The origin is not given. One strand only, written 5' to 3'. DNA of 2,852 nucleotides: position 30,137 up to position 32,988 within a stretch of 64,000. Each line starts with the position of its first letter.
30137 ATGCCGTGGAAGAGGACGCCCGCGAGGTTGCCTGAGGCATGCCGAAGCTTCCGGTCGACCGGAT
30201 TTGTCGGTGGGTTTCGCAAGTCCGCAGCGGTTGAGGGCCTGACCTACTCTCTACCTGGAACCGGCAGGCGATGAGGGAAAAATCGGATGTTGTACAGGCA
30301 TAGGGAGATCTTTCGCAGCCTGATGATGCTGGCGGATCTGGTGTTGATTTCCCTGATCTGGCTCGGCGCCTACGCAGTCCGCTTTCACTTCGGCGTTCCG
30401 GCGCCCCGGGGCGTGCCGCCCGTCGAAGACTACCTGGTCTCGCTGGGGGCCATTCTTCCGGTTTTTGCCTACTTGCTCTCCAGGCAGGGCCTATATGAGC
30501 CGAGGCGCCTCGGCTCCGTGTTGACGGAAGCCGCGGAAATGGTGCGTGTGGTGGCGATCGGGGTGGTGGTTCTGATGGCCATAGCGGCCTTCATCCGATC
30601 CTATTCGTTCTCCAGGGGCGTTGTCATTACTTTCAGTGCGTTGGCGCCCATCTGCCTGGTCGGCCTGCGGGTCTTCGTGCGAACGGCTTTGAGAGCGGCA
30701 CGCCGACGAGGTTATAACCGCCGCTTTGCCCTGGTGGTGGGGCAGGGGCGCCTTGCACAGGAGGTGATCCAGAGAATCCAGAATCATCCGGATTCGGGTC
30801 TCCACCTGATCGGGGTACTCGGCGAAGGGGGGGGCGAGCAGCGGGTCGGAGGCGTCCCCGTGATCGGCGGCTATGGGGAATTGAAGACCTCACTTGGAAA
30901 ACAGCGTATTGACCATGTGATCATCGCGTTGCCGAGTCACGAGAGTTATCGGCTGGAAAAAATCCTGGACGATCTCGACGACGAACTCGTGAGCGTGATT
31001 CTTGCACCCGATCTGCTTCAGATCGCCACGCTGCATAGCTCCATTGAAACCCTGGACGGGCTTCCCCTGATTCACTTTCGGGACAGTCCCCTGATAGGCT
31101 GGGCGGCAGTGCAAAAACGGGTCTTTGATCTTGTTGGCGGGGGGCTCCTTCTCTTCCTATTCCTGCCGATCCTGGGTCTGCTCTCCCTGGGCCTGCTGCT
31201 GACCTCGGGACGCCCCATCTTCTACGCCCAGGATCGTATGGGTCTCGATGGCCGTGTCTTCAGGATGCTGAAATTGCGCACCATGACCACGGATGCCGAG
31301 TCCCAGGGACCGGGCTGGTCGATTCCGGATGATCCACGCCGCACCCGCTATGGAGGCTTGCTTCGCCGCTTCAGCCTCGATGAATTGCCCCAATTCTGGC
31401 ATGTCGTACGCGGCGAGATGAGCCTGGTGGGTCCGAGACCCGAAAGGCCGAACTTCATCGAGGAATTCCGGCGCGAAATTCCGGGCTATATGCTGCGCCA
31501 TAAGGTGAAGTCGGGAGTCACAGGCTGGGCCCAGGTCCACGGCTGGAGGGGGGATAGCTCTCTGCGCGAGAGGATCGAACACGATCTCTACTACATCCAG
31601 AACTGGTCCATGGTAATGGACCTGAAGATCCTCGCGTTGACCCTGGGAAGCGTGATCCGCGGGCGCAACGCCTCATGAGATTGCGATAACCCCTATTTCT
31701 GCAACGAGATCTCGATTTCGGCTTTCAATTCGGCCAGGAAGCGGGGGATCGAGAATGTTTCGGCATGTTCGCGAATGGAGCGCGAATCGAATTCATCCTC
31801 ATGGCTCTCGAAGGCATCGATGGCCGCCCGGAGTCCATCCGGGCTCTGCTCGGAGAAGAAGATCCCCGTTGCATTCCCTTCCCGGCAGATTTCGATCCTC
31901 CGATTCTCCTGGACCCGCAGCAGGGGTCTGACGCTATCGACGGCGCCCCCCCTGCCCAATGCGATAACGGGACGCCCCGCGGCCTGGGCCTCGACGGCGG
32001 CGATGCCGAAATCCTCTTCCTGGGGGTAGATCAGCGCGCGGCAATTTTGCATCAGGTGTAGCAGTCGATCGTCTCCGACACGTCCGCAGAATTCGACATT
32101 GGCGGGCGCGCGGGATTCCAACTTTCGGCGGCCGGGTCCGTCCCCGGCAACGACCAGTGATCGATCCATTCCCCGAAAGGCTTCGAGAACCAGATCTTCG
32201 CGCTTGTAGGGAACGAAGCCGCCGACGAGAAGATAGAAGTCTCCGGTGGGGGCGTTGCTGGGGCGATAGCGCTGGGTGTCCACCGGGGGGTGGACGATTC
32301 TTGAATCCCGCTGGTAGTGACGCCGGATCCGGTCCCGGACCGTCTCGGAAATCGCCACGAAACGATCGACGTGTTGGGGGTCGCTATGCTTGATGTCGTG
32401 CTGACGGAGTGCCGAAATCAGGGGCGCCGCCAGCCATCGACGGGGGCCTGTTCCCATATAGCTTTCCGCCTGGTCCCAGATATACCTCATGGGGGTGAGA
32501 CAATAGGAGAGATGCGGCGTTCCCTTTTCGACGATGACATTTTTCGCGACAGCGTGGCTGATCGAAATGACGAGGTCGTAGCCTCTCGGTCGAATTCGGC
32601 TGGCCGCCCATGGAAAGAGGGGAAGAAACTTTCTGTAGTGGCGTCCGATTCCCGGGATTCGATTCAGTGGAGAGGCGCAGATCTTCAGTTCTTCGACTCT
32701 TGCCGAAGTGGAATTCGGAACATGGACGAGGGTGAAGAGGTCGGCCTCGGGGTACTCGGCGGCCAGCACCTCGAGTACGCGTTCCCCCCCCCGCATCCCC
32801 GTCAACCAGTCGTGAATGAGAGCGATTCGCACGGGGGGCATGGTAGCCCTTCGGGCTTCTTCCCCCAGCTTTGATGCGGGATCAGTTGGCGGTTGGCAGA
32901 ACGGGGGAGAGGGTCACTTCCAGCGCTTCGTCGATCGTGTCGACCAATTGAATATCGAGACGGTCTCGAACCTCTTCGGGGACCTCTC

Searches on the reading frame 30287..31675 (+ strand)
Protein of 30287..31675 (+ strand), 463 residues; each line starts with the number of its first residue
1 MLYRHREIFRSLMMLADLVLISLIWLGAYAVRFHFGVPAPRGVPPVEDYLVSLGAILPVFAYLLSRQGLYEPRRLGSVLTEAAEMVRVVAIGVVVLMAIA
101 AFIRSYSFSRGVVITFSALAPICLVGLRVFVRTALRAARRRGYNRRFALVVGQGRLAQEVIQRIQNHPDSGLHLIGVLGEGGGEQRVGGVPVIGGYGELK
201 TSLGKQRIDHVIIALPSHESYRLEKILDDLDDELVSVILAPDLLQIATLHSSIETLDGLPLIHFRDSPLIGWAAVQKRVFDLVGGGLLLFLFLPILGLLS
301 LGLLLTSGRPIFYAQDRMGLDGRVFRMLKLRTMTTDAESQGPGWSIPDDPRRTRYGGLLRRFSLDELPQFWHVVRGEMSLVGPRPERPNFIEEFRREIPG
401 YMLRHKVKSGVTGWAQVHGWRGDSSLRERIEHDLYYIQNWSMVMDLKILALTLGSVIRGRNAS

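Call 51: search_protein_families(library=pfam, proteins=[window:30287-31675:+], max_evalue=0.00001)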
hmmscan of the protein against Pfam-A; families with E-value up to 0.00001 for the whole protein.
window:30287-31675:+ (463 aa): 2 families
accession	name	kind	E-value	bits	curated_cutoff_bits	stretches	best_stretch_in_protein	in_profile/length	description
PF02397.22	Bac_transf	-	1.6e-63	213.9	27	1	277-457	1-178/179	Bacterial sugar transferase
PF13727.12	CoA_binding_3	-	1.4e-28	100.5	25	1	68-241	4-175/175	CoA-binding domain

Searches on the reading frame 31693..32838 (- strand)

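Call 51: search_protein_families(library=pfam, proteins=[window:31693-32838:-], max_evalue=0.00001)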
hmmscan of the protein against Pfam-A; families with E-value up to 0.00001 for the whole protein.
window:31693-32838:- (381 aa): 3 families
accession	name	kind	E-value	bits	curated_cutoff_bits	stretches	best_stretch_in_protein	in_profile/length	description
PF00534.26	Glycos_transf_1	-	8.7e-19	68.1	26.4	1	197-347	13-159/172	Glycosyl transferases group 1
PF13692.12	Glyco_trans_1_4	-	1e-14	55.4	27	1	203-304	5-116/142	Glycosyl transferases group 1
PF13439.12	Glyco_transf_4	-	1.2e-09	38.9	28.5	1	16-190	2-170/170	Glycosyltransferase Family 4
